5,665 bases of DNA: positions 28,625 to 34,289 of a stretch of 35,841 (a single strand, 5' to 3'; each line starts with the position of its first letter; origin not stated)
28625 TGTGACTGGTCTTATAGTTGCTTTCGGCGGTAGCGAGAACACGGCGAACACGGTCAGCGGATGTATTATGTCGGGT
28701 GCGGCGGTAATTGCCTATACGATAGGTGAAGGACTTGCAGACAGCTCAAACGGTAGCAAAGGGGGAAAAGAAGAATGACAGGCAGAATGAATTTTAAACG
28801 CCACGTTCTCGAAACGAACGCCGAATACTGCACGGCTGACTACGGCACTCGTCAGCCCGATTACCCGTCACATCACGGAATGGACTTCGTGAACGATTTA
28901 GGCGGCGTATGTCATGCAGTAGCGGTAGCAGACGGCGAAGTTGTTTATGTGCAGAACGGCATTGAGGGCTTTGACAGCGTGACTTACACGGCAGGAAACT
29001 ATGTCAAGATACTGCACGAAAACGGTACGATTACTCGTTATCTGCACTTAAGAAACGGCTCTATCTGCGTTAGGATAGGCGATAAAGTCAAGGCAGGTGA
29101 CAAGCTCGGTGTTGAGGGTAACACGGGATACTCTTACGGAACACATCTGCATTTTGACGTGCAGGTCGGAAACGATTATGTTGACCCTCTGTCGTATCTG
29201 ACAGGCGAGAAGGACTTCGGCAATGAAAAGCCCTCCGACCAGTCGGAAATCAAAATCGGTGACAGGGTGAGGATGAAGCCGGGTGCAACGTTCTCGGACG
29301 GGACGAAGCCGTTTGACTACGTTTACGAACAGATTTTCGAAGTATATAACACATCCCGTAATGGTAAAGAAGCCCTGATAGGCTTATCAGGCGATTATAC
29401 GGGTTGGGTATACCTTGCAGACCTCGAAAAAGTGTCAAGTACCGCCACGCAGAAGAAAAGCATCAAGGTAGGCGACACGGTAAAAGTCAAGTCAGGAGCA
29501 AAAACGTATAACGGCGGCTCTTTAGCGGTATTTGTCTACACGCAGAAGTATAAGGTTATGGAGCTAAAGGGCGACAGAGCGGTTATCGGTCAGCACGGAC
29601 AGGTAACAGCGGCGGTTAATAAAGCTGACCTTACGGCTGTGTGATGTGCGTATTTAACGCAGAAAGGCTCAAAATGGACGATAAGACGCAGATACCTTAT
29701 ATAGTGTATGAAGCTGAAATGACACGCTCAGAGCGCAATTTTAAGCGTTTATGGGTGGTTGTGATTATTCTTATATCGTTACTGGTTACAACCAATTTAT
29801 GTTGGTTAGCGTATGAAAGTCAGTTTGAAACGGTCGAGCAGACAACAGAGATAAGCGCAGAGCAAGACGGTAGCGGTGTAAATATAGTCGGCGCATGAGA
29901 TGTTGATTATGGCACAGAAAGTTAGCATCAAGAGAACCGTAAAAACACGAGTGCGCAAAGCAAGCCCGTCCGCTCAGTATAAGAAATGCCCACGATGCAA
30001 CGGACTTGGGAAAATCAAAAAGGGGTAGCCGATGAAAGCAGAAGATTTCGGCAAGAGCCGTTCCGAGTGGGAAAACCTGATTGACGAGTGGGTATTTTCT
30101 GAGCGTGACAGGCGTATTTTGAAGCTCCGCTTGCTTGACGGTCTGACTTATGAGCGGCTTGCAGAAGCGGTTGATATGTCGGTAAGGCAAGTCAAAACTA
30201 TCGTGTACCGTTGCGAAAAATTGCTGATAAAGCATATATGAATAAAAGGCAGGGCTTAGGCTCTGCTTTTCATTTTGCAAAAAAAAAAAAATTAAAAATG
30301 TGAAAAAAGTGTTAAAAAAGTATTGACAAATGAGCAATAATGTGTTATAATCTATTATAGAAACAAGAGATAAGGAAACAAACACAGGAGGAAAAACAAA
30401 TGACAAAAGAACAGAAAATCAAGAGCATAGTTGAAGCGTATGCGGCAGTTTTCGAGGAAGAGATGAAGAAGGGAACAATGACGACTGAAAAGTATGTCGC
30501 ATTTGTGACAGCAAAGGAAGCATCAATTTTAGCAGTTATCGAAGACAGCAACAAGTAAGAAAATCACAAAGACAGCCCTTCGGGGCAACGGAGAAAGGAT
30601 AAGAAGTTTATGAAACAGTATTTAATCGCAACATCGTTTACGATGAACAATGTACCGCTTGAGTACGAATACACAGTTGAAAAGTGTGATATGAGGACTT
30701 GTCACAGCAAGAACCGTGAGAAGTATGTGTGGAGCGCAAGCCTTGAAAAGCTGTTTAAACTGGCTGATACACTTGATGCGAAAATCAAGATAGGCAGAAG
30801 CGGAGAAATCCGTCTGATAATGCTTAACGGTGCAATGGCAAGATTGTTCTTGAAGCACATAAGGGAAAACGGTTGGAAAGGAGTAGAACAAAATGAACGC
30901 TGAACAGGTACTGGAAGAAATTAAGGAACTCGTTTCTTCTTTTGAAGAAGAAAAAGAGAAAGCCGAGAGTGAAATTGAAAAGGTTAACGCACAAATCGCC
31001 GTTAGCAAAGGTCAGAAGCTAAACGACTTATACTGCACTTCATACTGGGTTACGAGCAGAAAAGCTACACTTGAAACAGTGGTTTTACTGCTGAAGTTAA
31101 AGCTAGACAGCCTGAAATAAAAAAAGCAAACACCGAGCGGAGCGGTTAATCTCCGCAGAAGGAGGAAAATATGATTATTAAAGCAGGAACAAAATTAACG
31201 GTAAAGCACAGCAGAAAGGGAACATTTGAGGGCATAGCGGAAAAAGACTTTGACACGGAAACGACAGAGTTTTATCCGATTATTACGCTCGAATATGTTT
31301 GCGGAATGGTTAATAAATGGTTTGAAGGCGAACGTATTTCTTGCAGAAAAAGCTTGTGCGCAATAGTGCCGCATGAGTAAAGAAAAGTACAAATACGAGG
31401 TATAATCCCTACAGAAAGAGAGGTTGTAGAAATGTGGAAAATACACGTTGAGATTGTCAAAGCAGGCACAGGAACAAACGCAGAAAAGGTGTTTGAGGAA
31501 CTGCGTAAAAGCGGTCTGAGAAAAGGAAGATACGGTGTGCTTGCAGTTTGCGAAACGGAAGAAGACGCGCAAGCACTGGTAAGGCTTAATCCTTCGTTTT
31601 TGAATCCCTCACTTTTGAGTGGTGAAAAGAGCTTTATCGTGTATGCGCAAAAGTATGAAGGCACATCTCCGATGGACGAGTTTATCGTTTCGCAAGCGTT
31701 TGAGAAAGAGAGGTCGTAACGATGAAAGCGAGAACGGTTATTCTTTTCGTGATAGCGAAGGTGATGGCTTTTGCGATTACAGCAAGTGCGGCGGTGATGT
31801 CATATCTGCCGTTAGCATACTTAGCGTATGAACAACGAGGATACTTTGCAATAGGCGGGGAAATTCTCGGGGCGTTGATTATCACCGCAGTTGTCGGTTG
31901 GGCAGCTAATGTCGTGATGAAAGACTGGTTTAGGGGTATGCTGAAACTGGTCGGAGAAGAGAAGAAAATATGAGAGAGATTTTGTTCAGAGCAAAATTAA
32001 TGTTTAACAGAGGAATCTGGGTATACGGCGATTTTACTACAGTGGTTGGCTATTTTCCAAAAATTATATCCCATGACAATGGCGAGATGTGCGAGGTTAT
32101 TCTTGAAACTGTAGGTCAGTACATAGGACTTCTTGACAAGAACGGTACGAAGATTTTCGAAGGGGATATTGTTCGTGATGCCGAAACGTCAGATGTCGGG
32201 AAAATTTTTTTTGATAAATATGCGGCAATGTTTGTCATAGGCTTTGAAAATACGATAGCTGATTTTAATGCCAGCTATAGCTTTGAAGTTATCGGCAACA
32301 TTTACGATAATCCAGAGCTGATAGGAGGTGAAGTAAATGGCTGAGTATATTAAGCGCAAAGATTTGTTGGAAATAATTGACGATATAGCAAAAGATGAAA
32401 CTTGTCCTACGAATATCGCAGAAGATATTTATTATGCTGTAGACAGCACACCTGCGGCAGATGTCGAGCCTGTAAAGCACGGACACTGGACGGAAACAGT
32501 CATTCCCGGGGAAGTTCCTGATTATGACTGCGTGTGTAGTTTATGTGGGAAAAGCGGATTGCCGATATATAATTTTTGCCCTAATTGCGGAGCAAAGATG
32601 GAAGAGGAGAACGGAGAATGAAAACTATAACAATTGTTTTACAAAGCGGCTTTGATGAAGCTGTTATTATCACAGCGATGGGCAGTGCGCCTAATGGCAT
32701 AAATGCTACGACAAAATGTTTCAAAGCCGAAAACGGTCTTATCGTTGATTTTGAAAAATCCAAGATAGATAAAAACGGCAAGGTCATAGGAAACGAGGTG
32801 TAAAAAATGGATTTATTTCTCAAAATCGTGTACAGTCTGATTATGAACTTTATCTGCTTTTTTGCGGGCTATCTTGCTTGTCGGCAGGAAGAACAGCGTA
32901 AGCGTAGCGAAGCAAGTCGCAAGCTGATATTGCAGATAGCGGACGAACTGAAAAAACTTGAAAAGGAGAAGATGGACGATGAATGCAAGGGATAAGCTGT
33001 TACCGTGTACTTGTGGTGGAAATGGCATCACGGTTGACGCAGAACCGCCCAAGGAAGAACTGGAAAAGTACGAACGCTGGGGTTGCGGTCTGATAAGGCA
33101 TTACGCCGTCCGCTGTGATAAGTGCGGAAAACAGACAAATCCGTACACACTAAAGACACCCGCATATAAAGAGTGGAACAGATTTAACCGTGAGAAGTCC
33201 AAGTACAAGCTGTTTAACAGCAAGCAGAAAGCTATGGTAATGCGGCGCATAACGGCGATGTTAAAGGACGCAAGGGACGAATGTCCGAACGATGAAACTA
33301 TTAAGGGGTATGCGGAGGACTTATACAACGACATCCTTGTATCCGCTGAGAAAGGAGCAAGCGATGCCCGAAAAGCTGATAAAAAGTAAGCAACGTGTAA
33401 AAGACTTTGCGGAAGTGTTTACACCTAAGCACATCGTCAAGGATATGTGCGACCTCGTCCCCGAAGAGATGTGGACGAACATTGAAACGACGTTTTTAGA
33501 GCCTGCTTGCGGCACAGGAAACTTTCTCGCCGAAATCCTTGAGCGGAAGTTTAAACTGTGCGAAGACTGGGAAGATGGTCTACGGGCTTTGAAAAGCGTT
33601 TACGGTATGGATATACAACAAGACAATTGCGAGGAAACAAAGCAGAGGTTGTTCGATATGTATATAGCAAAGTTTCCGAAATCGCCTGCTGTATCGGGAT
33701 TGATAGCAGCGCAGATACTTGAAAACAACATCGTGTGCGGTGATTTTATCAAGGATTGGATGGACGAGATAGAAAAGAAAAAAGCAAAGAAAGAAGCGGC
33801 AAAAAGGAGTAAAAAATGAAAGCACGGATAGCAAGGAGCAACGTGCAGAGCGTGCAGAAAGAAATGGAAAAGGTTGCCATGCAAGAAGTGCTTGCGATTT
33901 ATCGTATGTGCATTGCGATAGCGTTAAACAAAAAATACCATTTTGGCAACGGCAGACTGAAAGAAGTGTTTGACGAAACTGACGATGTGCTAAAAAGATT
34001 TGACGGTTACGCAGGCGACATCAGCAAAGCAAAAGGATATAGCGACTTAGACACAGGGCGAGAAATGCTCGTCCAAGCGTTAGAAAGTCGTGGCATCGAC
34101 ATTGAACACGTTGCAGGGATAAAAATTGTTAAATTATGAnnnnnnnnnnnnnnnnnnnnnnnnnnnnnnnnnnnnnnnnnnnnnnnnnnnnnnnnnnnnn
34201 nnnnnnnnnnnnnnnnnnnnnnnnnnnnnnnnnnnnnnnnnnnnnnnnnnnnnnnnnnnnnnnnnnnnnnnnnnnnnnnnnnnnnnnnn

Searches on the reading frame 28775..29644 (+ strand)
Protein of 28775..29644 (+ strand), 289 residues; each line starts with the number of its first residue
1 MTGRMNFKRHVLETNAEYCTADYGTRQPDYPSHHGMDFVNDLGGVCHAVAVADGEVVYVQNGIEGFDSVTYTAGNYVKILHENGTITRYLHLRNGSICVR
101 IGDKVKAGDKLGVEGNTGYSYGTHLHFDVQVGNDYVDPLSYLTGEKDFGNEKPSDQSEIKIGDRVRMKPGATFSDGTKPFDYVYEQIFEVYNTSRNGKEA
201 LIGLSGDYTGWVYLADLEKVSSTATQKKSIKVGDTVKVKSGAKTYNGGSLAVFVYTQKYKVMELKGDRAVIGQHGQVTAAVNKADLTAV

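Call 76: search_protein_families(library=phrogs, proteins=[window:28775-29644:+], max_evalue=0.01)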
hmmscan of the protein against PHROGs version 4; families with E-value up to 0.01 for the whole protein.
window:28775-29644:+ (289 aa): 24 families
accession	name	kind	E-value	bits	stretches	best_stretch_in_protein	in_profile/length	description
phrog_7767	-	other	1.3e-22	81.5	1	29-163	17-140/194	metallo-endopeptidase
phrog_6700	-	lysis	5.4e-18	64.4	1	24-151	2617-2734/2898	endolysin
phrog_3578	-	lysis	1.9e-17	64.7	1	18-165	215-379/405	endolysin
phrog_14988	-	other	1.2e-14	55.7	1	23-140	20-137/272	peptidase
phrog_1067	-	head and packaging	3.5e-12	46.6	1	15-133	742-848/991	minor head protein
phrog_10030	-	tail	1.7e-10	39.9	1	31-140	1912-2016/2105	tail length tape measure protein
phrog_16615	-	other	3.5e-10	40.3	1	30-140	413-515/529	peptidase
phrog_8537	-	unknown function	4.8e-10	40.3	1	23-152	2-128/384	-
phrog_37190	-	other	8.9e-10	39.4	1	32-143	140-239/244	peptidase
phrog_13392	-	lysis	1.1e-09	39.3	1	54-141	69-159/308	endolysin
phrog_3084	-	lysis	3.1e-09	37.3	1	16-150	9-142/468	endolysin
phrog_28394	-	unknown function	7.5e-09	36.2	1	34-142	204-300/303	-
phrog_9205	-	unknown function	2.4e-08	33.1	1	50-132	567-643/1144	-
phrog_11037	-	unknown function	2.5e-08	34.5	1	34-137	192-291/365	-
phrog_28672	-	other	6.9e-08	32.5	1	20-132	277-376/397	metallo-endopeptidase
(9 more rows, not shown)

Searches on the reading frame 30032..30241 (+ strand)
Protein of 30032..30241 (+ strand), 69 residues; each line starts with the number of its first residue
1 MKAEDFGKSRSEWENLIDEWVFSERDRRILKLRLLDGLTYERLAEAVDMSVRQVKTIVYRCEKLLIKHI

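Call 76: search_protein_families(library=phrogs, proteins=[window:30032-30241:+], max_evalue=0.01)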
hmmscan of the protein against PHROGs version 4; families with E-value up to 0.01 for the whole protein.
window:30032-30241:+ (69 aa): 4 families
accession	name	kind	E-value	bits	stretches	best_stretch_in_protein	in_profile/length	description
phrog_36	-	transcription regulation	4.7e-05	24.1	1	14-63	134-185/220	transcriptional regulator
phrog_1740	-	transcription regulation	0.00015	21.4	1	23-65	170-212/567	RNA polymerase sigma factor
phrog_645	-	DNA, RNA and nucleotide metabolism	0.0022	19.1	1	23-59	24-60/196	Rnase E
phrog_1190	-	transcription regulation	0.0034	18.2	1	21-63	111-153/167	RNA polymerase sigma factor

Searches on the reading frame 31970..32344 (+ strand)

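Call 76: search_protein_families(library=phrogs, proteins=[window:31970-32344:+], max_evalue=0.01)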
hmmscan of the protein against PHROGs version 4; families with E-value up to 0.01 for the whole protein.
window:31970-32344:+ (124 aa): 4 families
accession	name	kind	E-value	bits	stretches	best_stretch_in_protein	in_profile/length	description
phrog_8684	-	unknown function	2.4e-23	83.9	2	1-81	2-95/164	-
phrog_98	-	unknown function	1e-22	81.7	1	1-121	25-153/208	-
phrog_24347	-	unknown function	1.9e-06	28.3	1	48-117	172-240/245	-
phrog_9107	-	unknown function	7.6e-05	23.3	1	27-77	41-88/209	-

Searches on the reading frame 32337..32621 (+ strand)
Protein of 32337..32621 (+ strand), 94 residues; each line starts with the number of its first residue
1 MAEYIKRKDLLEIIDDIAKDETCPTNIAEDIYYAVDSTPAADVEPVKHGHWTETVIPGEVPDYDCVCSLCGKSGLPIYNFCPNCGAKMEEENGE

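Call 76: search_protein_families(library=phrogs, proteins=[window:32337-32621:+], max_evalue=0.01)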
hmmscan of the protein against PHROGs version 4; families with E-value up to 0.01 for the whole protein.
window:32337-32621:+ (94 aa): 2 families
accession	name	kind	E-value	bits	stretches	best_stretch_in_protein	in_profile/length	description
phrog_22543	-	unknown function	1.7e-07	32.6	1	1-93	1-102/105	-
phrog_10714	-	unknown function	0.0052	18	1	65-93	74-104/109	-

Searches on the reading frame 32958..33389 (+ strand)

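Call 76: search_protein_families(library=phrogs, proteins=[window:32958-33389:+], max_evalue=0.01)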
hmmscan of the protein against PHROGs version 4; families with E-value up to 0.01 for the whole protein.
window:32958-33389:+ (143 aa): 1 family
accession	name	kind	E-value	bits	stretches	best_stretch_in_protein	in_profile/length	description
phrog_599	-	moron, auxiliary metabolic gene and host takeover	1.6e-05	26.2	1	9-116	69-165/262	Lar-like restriction alleviation protein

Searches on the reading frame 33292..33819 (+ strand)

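Call 22: search_protein_families(library=pfam, proteins=[window:33292-33819:+], max_evalue=0.01)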
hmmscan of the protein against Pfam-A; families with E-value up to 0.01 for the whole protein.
window:33292-33819:+ (175 aa): 1 family
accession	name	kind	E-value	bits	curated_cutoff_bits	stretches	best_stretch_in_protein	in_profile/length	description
PF02384.22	N6_Mtase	-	6.3e-05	22.9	20.4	1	34-111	20-88/311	N-6 DNA Methylase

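Call 76: search_protein_families(library=phrogs, proteins=[window:33292-33819:+], max_evalue=0.01)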
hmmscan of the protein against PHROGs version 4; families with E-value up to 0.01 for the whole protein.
window:33292-33819:+ (175 aa): 9 families
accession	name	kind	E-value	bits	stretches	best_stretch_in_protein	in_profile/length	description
phrog_21201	-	other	1e-16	62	1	32-163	14-142/156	DNA methyltransferase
phrog_11371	-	unknown function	4.9e-16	59.8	1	33-123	283-365/383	-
phrog_4376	-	unknown function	4.8e-12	47.1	1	24-120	9-102/134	-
phrog_2713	-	unknown function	0.00012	22.3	1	34-81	186-229/520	-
phrog_799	-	other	0.00071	19.9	1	33-85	206-253/458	DNA methyltransferase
phrog_5172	-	unknown function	0.0018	18.1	1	41-115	22-89/377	-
phrog_1600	-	other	0.0026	17.4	1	31-122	19-103/489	DNA methyltransferase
phrog_9133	-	unknown function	0.0027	16.6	1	28-102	720-796/1259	-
phrog_16674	-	other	0.0028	16.3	1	37-101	402-468/1364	DNA methyltransferase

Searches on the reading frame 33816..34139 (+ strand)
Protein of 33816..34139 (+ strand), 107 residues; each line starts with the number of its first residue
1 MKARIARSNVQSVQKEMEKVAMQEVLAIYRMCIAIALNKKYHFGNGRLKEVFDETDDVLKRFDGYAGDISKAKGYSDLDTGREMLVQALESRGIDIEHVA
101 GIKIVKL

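Call 22: search_protein_families(library=pfam, proteins=[window:33816-34139:+], max_evalue=0.01)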
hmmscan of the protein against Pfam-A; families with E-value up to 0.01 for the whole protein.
window:33816-34139:+ (107 aa): 1 family
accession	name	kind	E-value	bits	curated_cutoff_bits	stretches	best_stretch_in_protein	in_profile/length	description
PF12645.13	HTH_16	-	0.0043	17.6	22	0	18-54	11-47/65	Helix-turn-helix domain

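Call 75: search_protein_families(library=phrogs, proteins=[window:33816-34139:+], max_evalue=0.01)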
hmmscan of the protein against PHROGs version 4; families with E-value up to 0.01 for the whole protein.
window:33816-34139:+ (107 aa): 0 families
